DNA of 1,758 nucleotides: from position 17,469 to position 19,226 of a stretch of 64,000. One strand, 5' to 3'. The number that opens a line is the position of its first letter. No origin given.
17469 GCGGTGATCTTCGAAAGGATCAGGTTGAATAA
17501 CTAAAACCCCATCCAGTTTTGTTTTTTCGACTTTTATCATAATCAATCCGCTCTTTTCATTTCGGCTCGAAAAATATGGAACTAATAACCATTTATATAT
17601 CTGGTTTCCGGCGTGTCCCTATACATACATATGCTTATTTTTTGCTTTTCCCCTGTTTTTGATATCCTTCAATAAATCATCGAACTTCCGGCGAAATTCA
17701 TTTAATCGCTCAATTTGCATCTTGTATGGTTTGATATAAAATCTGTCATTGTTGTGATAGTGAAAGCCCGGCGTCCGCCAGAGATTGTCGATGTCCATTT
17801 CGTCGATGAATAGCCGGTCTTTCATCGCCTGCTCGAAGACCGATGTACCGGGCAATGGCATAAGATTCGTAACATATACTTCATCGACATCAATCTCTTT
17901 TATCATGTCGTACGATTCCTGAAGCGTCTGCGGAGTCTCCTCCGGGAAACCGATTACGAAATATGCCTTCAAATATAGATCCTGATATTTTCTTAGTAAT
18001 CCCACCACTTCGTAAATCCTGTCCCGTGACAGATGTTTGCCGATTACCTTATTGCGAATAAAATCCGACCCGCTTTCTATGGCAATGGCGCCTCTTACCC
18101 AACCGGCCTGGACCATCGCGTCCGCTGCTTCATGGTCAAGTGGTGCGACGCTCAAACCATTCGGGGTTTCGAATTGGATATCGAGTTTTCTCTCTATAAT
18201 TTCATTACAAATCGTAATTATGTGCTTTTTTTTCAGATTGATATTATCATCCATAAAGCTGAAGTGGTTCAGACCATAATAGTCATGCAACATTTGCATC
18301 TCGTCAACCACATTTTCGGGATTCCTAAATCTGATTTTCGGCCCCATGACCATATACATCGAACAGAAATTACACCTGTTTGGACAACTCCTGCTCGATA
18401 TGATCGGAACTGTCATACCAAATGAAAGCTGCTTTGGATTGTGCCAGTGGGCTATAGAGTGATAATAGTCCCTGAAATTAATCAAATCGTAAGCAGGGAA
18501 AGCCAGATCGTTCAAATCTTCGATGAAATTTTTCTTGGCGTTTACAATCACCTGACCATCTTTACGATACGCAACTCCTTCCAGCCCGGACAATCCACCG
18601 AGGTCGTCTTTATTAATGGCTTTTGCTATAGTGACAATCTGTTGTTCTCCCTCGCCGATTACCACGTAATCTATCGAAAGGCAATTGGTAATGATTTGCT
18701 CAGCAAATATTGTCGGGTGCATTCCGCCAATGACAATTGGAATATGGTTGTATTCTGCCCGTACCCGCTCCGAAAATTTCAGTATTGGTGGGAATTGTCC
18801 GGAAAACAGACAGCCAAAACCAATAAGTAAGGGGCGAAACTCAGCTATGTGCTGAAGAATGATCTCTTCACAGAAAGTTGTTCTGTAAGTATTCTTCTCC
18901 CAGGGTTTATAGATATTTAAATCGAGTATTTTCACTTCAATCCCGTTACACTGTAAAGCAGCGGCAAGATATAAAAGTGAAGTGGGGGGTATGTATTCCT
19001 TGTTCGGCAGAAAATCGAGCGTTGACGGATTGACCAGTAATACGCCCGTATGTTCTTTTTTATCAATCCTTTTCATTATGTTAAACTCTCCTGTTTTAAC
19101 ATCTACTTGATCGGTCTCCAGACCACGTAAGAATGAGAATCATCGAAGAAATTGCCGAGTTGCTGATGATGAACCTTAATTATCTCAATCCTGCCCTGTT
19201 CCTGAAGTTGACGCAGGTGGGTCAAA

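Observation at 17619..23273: Three different radical SAM enzymes and two methyltransferases lie back to back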

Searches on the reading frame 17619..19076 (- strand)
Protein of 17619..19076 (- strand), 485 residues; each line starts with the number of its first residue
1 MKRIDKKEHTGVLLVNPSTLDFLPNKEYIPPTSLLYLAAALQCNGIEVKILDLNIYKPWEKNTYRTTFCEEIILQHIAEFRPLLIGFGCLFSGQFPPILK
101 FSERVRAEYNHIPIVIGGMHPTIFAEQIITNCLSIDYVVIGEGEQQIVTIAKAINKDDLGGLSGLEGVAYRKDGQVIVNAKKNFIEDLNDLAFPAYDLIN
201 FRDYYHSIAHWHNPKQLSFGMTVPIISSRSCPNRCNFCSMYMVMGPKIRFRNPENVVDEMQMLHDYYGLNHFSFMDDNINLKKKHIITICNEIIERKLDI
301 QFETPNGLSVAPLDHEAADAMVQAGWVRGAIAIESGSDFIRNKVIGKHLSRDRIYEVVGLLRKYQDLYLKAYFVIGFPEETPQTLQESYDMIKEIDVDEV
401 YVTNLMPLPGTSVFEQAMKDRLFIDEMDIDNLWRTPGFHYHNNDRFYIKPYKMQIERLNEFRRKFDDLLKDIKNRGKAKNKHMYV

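Call 5: search_protein_families(library=pfam, proteins=[window:17619-19076:-], max_evalue=0.01)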
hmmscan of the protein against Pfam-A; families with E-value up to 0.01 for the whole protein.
window:17619-19076:- (485 aa): 4 families
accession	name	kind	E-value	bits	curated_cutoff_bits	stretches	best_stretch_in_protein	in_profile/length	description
PF02310.24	B12-binding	-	9.8e-20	71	32.1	1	28-147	11-117/121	B12 binding domain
PF04055.27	Radical_SAM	-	7.7e-18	65.7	29.5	1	225-392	1-166/166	Radical SAM superfamily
PF08497.15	Radical_SAM_N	-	0.0034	17.2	25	0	99-181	114-208/301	Radical SAM N-terminal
PF19864.5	Radical_SAM_N2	-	0.0066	16.4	29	0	111-156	85-127/151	Radical SAM proteins, N-terminal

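Call 6: search_protein_families(library=ncbifam, proteins=[window:17619-19076:-], max_evalue=0.01)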
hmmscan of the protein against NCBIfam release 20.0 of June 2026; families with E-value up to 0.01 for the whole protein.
window:17619-19076:- (485 aa): 32 families (the best 25 are shown)
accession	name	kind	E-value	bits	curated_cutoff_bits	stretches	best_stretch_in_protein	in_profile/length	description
NF038361.1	rSAM_Sden_1168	equivalog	6e-55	186.8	575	1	24-420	78-476/560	Sden_1168 family B12-binding radical SAM P-methyltransferase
TIGR02026.1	BchE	equivalog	2.1e-45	155.5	481.35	1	28-426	19-396/497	magnesium-protoporphyrin IX monomethyl ester anaerobic oxidative cyclase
TIGR04385.1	B12_rSAM_cofa1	equivalog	5.6e-36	124.7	450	1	25-395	14-364/438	B12 lower ligand biosynthesis radical SAM protein BzaD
NF050148.1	rSAM_ApyD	equivalog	2.6e-34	118.6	750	1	30-417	24-393/645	RiPP biosynthesis radical SAM protein ApyD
TIGR03471.1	HpnJ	equivalog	5.1e-32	111.4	577.6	1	95-428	81-398/472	hopanoid biosynthesis associated radical SAM protein HpnJ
TIGR04072.2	rSAM_ladder_B12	equivalog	1.8e-30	105.9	360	2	222-428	180-383/443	lipid biosynthesis B12-binding/radical SAM protein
TIGR04479.1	bcpD_PhpK_rSAM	subfamily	3.5e-29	101.6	600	1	71-398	100-412/504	PhpK family radical SAM P-methyltransferase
TIGR03975.1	rSAM_ocin_1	subfamily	8.2e-28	97.2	281.85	1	68-394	116-429/606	RiPP maturation radical SAM C-methyltransferase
TIGR04014.1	B12_SAM_MJ_0865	equivalog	3.4e-24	85.4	360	1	111-419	68-360/434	methyl-coenzyme M reductase glutamine C-methyltransferase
TIGR04013.1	B12_SAM_MJ_1487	hypoth_equivalog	8.9e-23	80.7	251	2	68-265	29-194/382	TIGR04013 family B12-binding domain/radical SAM domain-containing protein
TIGR04367.1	HpnR_B12_rSAM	equivalog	3.5e-22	78.6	650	1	12-301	3-261/490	hopanoid C-3 methylase HpnR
TIGR04190.1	B12_SAM_Ta0216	equivalog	3.3e-19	68.9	500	1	107-395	105-394/554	TIGR04190 family B12-binding domain/radical SAM domain protein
NF033070.1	rSAM_AprD4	equivalog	7.9e-19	67.9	500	1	183-425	165-397/456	AprD4 family radical SAM diol-dehydratase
TIGR04428.1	B12_rSAM_trp_MT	equivalog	4.3e-16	58.4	500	1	12-398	2-401/558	tryptophan 2-C-methyltransferase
NF040542.1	rSAM_RCCLKC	equivalog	1.7e-14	53.8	450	1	97-400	64-355/423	arsinothricin biosynthesis radical SAM protein ArsL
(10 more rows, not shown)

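Call 20: list_cluster_members(proteins=[P0001, window:17619-19076:-, window:20081-21199:-, window:33392-34576:-])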
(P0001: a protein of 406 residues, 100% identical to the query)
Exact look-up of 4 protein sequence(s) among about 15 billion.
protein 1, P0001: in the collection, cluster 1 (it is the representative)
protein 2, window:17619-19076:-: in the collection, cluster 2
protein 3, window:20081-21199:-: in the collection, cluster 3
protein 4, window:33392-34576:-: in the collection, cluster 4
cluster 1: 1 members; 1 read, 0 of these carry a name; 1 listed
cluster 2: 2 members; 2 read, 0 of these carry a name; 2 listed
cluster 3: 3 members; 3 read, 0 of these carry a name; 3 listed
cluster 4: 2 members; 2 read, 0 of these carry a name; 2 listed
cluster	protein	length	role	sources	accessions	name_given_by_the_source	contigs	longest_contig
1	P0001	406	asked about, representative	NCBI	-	-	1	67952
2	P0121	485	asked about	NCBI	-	-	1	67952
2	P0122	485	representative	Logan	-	-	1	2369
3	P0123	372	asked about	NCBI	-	-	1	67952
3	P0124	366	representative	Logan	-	-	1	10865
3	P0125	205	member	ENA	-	-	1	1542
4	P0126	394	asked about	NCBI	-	-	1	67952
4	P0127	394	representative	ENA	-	-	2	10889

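Call 25: search_solved_structures(query=window:17619-19076:-, max_evalue=0.001)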
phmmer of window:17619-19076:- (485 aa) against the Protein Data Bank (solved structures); distinct sequences matched with E-value up to 0.001: 5.
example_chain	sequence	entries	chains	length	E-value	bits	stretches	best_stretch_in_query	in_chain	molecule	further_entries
6fd2_B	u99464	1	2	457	9.2e-13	51.2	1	220-425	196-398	Putative apramycin biosynthetic oxidoreductase 4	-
9ccb_A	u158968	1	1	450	6.9e-12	48.3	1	220-416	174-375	Radical SAM core domain-containing protein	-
6wte_A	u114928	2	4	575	6.1e-10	41.9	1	14-397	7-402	B12-binding domain-containing protein | Tryptophan-C2-methyltransferase containing B12-binding domain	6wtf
2qgq_A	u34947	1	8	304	0.00017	23.9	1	228-414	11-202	Protein TM_1862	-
4jc0_A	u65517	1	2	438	0.00042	22.7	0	228-414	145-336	Ribosomal protein S12 methylthiotransferase RimO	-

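Call 34: find_homologous_proteins(query=window:17619-19076:-, max_evalue=1e-30)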
Query window:17619-19076:- (485 aa): 633 proteins with E <= 1e-30 among 6407 candidates; the best 120 are listed.
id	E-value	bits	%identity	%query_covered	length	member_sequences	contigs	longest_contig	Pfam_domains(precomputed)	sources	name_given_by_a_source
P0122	0.0e+0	1016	88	100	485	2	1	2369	PF04055.28,PF02310.25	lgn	-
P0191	7.2e-250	848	76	96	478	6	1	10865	PF04055.28,PF02310.25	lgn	-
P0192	4.5e-248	842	75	96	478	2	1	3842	PF04055.28,PF02310.25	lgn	-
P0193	2.3e-230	784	74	90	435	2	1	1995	PF04055.28,PF02310.25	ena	-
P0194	4.7e-225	766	69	96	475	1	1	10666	PF04055.28,PF02310.25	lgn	-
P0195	1.5e-224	765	69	96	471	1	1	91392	PF04055.28,PF02310.25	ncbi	ncbi:MAG: B12-binding domain-containing radical SAM protein [bacterium]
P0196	5.5e-224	763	69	97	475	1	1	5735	PF04055.28,PF02310.25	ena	-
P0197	2.4e-223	761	67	96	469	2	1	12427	PF04055.28,PF02310.25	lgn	-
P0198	1.5e-205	702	63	96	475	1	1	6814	PF04055.28,PF02310.25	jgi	jgi:radical SAM superfamily enzyme YgiQ (UPF0313 family)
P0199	1.5e-204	699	63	98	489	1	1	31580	PF04055.28,PF02310.25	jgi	jgi:radical SAM superfamily enzyme YgiQ (UPF0313 family)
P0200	1.3e-203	696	63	97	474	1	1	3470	PF04055.28,PF02310.25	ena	-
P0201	2.9e-202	691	63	97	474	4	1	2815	PF04055.28,PF02310.25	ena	-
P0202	1.7e-201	689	62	96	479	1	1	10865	PF04055.28,PF02310.25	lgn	-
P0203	3.4e-201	688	62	97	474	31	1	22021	PF04055.28,PF02310.25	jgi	-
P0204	4.4e-198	677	60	97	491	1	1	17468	PF04055.28,PF02310.25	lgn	-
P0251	8.2e-162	558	50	96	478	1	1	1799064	PF04055.28,PF02310.25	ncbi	ncbi:MAG: radical SAM protein [Syntrophobacteraceae bacterium]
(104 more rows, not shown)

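Call 52: find_encoding_contigs(protein=P0195, flank=8000, max_places=1)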
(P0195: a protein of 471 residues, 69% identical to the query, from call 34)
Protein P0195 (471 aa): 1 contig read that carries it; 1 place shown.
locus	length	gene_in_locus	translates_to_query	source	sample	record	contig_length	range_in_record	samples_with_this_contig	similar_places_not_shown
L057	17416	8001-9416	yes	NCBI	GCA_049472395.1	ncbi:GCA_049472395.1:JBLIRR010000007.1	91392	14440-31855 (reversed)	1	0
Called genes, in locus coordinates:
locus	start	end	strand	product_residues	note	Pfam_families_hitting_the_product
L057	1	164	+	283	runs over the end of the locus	PF01061:ABC2_membrane, PF12698:ABC2_membrane_3 (weak)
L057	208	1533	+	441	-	PF00005:ABC_tran, PF13304:AAA_21 (faint)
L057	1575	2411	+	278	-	PF13292:DXP_synthase_N, PF00456:Transketolase_N, PF00676:E1_dh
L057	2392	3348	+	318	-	PF02779:Transket_pyr, PF02780:Transketolase_C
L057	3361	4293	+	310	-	PF01073:3Beta_HSD, PF01370:Epimerase, PF02719:Polysacc_synt_2 (weak), PF04321:RmlD_sub_bind, PF05368:NmrA (faint), PF16363:GDP_Man_Dehyd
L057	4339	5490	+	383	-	-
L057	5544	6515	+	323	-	PF01370:Epimerase, PF02719:Polysacc_synt_2 (weak), PF04321:RmlD_sub_bind (weak), PF16363:GDP_Man_Dehyd, PF01073:3Beta_HSD (weak)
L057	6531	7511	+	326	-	PF00248:Aldo_ket_red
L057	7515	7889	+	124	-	PF05711:TylF (faint)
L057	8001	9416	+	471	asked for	PF02310:B12-binding, PF04055:Radical_SAM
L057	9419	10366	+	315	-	-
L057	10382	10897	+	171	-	PF00908:dTDP_sugar_isom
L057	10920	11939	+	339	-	PF00288:GHMP_kinases_N, PF08544:GHMP_kinases_C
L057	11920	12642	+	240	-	PF00483:NTP_transferase, PF12804:NTP_transf_3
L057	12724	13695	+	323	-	PF00535:Glycos_transf_2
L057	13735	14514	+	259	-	PF08241:Methyltransf_11 (weak), PF03269:DUF268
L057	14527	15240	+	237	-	PF05050:Methyltransf_21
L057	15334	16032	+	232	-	PF13489:Methyltransf_23, PF08241:Methyltransf_11, PF08242:Methyltransf_12, PF13649:Methyltransf_25, PF13847:Methyltransf_31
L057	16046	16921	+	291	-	PF01531:Glyco_transf_11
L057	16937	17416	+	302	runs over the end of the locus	PF00535:Glycos_transf_2, PF10111:Glyco_tranf_2_2, PF13641:Glyco_tranf_2_3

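Call 53: find_encoding_contigs(protein=P0251, flank=8000, max_places=1)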
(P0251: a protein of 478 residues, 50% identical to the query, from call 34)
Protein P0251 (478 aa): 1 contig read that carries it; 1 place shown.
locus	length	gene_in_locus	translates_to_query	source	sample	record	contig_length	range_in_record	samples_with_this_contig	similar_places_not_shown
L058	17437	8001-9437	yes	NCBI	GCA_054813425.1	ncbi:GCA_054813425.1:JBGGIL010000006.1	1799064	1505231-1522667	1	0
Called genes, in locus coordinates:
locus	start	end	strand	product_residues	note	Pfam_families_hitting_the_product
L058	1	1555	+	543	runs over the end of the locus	-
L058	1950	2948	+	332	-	PF00288:GHMP_kinases_N, PF08544:GHMP_kinases_C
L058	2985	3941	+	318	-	PF00676:E1_dh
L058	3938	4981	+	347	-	PF02779:Transket_pyr, PF02780:Transketolase_C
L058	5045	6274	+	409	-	PF00155:Aminotran_1_2, PF01041:DegT_DnrJ_EryC1, PF01053:Cys_Met_Meta_PP (faint), PF01212:Beta_elim_lyase (faint)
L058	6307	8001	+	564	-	PF02776:TPP_enzyme_N, PF00205:TPP_enzyme_M, PF02775:TPP_enzyme_C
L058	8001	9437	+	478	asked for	PF02310:B12-binding, PF04055:Radical_SAM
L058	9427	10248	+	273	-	PF00456:Transketolase_N, PF13292:DXP_synthase_N, PF00676:E1_dh (weak)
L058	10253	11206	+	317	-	PF02779:Transket_pyr, PF02780:Transketolase_C, PF17147:PFOR_II (weak)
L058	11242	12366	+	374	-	PF00248:Aldo_ket_red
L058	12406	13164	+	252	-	-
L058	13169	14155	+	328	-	PF01073:3Beta_HSD, PF01370:Epimerase, PF02719:Polysacc_synt_2, PF13460:NAD_binding_10, PF16363:GDP_Man_Dehyd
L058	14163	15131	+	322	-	PF01073:3Beta_HSD, PF01370:Epimerase, PF02719:Polysacc_synt_2 (faint), PF05368:NmrA (weak), PF07993:NAD_binding_4 (faint), PF13460:NAD_binding_10, PF16363:GDP_Man_Dehyd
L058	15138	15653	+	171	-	PF00908:dTDP_sugar_isom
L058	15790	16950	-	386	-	PF13784:Fic_N, PF02661:Fic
